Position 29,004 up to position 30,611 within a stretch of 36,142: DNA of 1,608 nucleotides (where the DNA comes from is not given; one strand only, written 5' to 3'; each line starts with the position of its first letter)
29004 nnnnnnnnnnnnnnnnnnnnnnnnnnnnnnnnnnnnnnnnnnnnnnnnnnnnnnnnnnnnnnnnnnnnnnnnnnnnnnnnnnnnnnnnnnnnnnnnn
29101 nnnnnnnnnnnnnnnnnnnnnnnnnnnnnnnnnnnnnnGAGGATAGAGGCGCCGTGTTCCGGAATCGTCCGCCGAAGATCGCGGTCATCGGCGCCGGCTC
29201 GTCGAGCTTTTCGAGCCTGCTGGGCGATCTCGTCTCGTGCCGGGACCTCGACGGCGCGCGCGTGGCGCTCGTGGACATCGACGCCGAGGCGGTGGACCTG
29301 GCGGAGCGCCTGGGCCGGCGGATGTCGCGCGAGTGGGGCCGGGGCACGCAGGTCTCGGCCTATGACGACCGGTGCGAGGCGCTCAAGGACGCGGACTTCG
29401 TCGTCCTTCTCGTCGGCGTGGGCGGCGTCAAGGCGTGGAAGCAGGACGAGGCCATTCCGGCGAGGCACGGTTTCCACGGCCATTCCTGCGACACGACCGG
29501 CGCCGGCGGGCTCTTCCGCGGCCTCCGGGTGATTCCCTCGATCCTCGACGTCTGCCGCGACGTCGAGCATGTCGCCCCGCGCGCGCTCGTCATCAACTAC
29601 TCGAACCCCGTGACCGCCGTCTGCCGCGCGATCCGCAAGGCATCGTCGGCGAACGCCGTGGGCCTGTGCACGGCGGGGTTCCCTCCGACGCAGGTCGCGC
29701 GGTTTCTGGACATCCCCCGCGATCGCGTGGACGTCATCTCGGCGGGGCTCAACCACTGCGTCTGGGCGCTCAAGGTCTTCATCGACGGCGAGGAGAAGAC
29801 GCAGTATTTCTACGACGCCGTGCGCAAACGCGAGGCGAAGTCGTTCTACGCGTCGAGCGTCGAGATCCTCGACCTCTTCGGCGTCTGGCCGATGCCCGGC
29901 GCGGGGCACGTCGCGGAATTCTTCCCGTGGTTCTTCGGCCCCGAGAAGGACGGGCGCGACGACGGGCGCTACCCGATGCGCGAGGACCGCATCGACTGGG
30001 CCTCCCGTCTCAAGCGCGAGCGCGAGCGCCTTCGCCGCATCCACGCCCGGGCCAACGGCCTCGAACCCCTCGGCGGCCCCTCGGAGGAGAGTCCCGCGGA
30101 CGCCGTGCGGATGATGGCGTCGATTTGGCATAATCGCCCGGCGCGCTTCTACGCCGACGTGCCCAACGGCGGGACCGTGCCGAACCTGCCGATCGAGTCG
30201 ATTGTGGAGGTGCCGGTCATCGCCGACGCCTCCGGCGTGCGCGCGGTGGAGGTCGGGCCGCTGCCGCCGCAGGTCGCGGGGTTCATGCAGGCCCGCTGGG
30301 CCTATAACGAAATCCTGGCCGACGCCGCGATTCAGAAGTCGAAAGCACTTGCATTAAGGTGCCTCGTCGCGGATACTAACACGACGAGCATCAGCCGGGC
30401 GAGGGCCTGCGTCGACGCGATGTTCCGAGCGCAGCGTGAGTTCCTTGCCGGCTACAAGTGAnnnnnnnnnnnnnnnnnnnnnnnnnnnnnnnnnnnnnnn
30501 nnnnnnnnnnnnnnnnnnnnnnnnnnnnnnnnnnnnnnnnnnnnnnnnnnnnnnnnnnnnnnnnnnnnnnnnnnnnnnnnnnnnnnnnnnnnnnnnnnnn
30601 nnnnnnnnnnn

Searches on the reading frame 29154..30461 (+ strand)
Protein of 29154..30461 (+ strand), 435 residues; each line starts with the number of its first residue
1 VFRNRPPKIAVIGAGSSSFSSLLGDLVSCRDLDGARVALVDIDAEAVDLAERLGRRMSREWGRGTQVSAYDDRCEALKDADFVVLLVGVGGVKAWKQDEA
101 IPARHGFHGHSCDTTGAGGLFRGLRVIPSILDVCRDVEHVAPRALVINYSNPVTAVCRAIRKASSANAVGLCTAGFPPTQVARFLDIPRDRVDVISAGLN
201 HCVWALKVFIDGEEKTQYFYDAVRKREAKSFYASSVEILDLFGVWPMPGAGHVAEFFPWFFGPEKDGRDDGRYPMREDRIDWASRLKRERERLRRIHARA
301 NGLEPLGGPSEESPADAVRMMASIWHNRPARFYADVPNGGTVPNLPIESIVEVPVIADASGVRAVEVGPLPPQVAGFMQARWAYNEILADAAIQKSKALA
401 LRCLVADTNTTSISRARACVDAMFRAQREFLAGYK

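Call 6: search_protein_families(library=pfam, proteins=[window:29154-30461:+], max_evalue=0.01)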
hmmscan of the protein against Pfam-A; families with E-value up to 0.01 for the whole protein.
window:29154-30461:+ (435 aa): 3 families
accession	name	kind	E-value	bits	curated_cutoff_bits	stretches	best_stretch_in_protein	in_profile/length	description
PF02056.22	Glyco_hydro_4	-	5.3e-44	150.4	23.2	1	8-174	1-169/183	Family 4 glycosyl hydrolase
PF11975.13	Glyco_hydro_4C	-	5e-34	118.6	24.1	1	197-409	2-210/211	Family 4 glycosyl hydrolase C-terminal domain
PF00056.29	Ldh_1_N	-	0.00068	20.1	27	0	132-166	100-134/141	lactate/malate dehydrogenase, NAD binding domain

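Call 28: search_protein_families(library=ncbifam, proteins=[window:29154-30461:+], max_evalue=0.01)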
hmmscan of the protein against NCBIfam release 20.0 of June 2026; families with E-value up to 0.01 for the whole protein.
window:29154-30461:+ (435 aa): 3 families
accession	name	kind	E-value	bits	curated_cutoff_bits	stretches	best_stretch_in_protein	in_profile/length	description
NF011657.0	PRK15076.1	subfamily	1.6e-88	297.2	486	1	7-434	3-429/432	alpha-galactosidase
NF041089.1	alpha_gluc_AglA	equivalog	2e-38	132.5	650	2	8-225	2-224/464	alpha-glucosidase AglA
NF004863.0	PRK06223.1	subfamily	0.0022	17.2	283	0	132-166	102-136/313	malate dehydrogenase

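Call 66: search_solved_structures(query=window:29154-30461:+, max_evalue=1e-20)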
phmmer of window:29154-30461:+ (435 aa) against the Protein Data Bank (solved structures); distinct sequences matched with E-value up to 1e-20: 12.
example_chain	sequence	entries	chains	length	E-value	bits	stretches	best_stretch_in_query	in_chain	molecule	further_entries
1s6y_A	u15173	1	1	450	3.1e-47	164.6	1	7-432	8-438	6-phospho-beta-glucosidase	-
5c3m_A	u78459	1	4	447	4.2e-47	164.2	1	7-432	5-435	Putative 6-phospho-beta-glucosidase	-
3fef_A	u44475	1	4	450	4.2e-32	114.8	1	8-408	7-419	Putative glucosidase lplD, ALPHA-GALACTURONIDASE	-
6wbt_A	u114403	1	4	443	1.4e-28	103.1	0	6-226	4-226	cellulase IBT99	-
6vc6_A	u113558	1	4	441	5.8e-28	101.1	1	9-427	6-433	6-phospho-alpha-glucosidase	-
6dux_A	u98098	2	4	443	2.4e-25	92.5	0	22-214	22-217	6-phospho-alpha-glucosidase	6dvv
1obb_A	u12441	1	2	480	5.4e-25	91.3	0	8-209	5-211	ALPHA-GLUCOSIDASE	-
1up7_A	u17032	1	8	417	2e-24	89.5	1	7-431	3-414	6-PHOSPHO-BETA-GLUCOSIDASE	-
1up6_A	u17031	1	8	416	3e-24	88.9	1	8-431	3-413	6-PHOSPHO-BETA-GLUCOSIDASE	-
1up4_A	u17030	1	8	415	3.4e-24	88.7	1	8-431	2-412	6-PHOSPHO-BETA-GLUCOSIDASE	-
1u8x_X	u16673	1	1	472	3.2e-22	82.2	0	9-207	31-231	Maltose-6'-phosphate glucosidase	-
7br4_A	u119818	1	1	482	2e-21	79.5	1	7-425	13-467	Alpha-glucosidase, putative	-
